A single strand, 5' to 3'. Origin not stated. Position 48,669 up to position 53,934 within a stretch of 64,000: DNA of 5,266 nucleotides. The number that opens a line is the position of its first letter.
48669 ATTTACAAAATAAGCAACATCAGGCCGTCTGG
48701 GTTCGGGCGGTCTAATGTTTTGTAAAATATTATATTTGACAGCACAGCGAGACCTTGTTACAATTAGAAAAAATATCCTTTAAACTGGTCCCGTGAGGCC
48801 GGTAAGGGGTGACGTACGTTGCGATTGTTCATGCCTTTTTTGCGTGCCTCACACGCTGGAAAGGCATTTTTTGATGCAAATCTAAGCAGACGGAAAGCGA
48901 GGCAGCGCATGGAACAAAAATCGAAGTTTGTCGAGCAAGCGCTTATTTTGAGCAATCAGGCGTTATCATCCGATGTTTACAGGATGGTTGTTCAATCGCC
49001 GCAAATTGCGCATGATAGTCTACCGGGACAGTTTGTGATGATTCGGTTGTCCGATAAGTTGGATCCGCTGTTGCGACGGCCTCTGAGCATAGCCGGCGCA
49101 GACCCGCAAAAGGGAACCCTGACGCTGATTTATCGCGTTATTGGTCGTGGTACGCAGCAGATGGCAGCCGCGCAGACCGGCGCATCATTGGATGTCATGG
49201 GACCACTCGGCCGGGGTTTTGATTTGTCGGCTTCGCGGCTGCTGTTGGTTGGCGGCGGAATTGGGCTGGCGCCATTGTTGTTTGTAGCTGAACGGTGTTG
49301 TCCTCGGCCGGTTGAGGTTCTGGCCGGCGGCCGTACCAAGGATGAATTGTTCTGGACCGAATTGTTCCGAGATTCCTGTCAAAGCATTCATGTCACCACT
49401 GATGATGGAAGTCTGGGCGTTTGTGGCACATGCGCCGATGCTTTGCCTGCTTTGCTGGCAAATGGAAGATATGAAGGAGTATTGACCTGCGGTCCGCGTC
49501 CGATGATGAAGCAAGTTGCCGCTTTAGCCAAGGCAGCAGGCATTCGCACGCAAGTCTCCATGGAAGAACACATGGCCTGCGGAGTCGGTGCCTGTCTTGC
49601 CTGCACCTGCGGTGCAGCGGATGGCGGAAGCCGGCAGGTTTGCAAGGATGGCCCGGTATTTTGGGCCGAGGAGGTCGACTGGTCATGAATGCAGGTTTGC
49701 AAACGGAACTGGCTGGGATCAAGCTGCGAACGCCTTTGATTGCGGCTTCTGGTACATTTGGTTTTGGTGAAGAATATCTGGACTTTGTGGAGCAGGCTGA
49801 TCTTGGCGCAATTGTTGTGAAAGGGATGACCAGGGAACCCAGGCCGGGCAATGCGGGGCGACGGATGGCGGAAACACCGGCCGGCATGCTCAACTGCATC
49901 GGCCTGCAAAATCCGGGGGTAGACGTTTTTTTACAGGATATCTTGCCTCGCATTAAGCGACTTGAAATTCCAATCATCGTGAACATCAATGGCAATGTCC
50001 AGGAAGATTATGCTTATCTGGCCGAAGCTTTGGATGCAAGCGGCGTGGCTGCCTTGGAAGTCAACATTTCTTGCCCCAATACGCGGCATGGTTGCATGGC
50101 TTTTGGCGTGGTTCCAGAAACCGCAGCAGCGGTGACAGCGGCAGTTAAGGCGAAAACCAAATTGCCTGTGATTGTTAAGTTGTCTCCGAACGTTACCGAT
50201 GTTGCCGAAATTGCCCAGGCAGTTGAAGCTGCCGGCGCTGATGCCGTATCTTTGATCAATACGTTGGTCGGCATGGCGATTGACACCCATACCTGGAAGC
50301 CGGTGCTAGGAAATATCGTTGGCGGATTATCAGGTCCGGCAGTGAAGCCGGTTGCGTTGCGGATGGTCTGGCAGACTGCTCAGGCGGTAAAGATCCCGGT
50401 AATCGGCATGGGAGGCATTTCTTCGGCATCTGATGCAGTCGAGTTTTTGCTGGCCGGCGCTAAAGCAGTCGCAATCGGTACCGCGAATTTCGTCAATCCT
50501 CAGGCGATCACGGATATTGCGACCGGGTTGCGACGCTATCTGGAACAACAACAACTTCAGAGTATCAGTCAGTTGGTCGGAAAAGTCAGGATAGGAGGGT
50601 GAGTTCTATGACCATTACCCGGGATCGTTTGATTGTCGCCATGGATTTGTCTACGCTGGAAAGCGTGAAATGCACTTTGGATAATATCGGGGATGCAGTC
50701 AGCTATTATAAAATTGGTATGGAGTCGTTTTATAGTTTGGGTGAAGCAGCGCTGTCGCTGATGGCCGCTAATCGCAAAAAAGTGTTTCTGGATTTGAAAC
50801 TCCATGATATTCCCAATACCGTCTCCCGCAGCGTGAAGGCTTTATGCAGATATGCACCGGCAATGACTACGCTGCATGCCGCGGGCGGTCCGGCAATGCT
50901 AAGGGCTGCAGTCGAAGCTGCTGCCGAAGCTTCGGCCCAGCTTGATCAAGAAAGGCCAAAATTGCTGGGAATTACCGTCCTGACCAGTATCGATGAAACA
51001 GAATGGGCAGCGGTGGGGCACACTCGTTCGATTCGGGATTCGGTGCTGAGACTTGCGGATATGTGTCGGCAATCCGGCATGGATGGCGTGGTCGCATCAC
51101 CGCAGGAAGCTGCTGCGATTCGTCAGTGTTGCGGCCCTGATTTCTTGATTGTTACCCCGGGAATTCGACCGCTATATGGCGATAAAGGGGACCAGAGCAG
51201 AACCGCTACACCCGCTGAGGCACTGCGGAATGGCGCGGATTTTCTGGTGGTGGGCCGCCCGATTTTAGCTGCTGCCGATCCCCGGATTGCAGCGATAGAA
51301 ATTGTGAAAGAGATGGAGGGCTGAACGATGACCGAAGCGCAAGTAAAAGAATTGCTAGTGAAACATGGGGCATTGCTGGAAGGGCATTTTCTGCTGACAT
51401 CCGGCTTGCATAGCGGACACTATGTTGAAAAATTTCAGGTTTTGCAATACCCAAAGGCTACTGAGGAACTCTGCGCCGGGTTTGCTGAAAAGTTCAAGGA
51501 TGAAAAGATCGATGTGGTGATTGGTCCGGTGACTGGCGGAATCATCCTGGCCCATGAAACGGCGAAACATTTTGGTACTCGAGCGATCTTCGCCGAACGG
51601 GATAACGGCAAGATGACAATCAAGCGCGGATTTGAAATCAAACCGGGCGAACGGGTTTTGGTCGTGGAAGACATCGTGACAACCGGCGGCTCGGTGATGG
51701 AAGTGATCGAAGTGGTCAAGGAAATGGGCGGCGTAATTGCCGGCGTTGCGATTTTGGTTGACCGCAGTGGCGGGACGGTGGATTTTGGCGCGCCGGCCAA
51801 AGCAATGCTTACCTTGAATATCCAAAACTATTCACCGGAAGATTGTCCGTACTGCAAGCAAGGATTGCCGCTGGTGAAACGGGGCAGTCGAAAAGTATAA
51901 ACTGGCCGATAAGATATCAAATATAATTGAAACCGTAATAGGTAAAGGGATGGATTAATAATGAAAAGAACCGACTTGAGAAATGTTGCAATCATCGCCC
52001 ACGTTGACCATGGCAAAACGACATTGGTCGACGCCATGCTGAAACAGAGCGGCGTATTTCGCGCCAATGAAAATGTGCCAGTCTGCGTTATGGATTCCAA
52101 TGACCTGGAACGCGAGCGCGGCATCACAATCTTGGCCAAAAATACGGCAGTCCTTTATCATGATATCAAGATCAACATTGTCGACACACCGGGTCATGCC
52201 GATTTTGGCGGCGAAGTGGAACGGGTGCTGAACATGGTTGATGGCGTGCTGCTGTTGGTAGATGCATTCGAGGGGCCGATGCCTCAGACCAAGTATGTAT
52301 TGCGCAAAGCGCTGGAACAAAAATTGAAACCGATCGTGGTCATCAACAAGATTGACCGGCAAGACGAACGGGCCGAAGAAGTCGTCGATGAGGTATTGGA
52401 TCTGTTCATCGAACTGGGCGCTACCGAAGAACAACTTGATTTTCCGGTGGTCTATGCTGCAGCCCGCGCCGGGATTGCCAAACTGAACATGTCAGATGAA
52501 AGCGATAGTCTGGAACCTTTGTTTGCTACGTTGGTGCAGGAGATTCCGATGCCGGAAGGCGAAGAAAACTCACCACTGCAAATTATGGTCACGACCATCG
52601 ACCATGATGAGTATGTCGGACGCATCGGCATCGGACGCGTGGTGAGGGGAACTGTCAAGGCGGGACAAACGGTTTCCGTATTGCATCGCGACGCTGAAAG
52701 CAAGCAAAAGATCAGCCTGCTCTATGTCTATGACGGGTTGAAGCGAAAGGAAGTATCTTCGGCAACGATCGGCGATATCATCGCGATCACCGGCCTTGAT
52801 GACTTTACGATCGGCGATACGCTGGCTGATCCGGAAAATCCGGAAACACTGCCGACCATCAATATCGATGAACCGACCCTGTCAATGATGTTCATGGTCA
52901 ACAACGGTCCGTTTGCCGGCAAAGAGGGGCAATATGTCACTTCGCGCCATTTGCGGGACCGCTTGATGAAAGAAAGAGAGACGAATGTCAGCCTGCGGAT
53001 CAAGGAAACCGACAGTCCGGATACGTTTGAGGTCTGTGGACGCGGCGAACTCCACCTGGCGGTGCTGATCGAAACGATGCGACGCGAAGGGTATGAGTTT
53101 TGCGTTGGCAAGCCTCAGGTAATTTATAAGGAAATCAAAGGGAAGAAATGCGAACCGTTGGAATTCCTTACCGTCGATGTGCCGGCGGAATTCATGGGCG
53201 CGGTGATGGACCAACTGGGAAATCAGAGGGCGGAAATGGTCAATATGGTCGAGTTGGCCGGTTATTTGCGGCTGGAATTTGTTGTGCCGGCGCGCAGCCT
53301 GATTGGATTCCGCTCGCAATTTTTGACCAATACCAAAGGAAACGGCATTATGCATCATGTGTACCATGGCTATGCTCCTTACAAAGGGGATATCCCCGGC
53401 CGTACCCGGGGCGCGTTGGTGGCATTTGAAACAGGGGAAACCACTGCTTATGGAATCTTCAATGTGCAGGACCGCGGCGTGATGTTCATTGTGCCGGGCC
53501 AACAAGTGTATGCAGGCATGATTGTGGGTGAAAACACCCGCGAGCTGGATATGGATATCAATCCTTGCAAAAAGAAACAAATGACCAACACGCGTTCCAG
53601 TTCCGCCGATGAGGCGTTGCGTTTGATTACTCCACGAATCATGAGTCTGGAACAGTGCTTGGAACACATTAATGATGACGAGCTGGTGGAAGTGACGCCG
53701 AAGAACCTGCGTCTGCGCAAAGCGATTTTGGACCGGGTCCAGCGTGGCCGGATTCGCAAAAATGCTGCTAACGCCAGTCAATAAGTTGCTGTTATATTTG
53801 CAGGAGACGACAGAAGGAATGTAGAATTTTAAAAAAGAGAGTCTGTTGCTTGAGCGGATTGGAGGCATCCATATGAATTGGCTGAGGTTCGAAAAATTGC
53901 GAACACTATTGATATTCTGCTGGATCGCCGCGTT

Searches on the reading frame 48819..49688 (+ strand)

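Call 34: search_protein_families(library=pfam, proteins=[window:48819-49688:+])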
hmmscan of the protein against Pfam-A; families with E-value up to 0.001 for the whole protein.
window:48819-49688:+ (289 aa): 2 families
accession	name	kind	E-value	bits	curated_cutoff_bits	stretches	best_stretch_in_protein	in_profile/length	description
PF10418.14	DHODB_Fe-S_bind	-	2.1e-15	56.6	23.9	1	249-287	1-41/41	Iron-sulfur cluster binding domain of dihydroorotate dehydrogenase B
PF00970.30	FAD_binding_6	-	2.3e-06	28.3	21.1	1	44-132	5-96/99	Oxidoreductase FAD-binding domain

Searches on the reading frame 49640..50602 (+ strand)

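Call 34: search_protein_families(library=pfam, proteins=[window:49640-50602:+])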
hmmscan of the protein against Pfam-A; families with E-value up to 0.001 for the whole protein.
window:49640-50602:+ (320 aa): 6 families
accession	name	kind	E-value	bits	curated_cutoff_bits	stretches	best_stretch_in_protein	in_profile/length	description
PF01180.27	DHO_dh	-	1.6e-82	277.4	27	1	20-300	2-290/291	Dihydroorotate dehydrogenase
PF01207.24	Dus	-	4.4e-10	39.6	20.4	1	110-203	54-155/311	Dihydrouridine synthase (Dus)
PF00977.27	His_biosynth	-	2e-07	31.1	23.6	1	236-295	58-117/228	Histidine biosynthesis protein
PF03060.21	NMO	-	3.4e-05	23.8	28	1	222-285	162-227/331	Nitronate monooxygenase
PF00478.31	IMPDH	-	0.00011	21.8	25.6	0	238-281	194-237/345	IMP dehydrogenase / GMP reductase domain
PF01070.24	FMN_dh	-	0.00032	20.3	24.9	0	237-282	257-304/350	FMN-dependent dehydrogenase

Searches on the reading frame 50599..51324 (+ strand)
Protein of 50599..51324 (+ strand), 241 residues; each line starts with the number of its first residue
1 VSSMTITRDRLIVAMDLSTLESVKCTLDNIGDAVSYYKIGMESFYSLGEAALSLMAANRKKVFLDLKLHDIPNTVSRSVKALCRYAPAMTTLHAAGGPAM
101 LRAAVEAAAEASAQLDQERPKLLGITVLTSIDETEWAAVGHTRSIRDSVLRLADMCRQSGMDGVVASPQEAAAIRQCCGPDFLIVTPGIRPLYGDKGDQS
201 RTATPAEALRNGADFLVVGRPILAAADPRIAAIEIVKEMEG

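Call 35: search_protein_families(library=pfam, proteins=[window:50599-51324:+])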
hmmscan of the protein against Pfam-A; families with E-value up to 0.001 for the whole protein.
window:50599-51324:+ (241 aa): 1 family
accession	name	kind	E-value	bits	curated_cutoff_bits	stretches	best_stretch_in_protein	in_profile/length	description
PF00215.30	OMPdecase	-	1.5e-57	195.5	27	1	10-232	2-218/221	Orotidine 5'-phosphate decarboxylase / HUMPS family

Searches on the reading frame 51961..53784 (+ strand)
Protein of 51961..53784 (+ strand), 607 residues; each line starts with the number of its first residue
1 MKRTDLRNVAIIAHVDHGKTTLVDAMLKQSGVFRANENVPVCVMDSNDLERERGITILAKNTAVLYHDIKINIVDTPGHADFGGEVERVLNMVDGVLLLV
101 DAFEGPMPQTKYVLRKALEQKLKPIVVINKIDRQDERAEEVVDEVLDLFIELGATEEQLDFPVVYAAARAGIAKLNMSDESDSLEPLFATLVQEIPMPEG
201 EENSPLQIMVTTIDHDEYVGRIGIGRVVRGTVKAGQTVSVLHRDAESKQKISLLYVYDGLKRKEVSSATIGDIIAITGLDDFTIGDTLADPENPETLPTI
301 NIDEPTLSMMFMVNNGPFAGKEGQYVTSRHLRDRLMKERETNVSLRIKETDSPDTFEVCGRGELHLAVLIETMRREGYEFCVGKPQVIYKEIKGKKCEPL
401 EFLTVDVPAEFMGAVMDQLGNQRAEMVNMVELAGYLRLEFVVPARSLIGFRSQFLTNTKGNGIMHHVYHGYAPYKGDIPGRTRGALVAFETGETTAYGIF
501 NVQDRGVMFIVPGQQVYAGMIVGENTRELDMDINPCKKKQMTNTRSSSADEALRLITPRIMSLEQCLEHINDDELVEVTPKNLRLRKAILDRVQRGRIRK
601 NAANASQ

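Call 33: find_encoding_contigs(protein=window:51961-53784:+, flank=10000, max_places=1)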
Protein window:51961-53784:+ (607 aa): no gene with exactly this product is on record in the collection.

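Call 35: search_protein_families(library=pfam, proteins=[window:51961-53784:+])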
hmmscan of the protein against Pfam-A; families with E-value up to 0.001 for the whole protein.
window:51961-53784:+ (607 aa): 6 families
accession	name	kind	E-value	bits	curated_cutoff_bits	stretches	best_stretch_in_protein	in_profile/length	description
PF00009.33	GTP_EFTU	-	5.6e-54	183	26.5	1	5-195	2-186/188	Elongation factor Tu GTP binding domain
PF21018.2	BipA_C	-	1.1e-46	157.6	23.8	1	483-591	1-109/110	TypA/BipA C-terminal domain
PF00679.30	EFG_C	-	2.2e-21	76.1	27.9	1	396-479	2-86/89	Elongation factor G C-terminus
PF03144.31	GTP_EFTU_D2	-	1.2e-12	48.5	30.3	1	220-289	1-73/73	Elongation factor Tu domain 2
PF22042.2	EF-G_D2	-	8.5e-11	42.3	27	1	206-289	2-82/84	Elongation factor G domain 2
PF01926.29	MMR_HSR1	-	3.5e-06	27.5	21.9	1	9-130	2-113/113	50S ribosome-binding GTPase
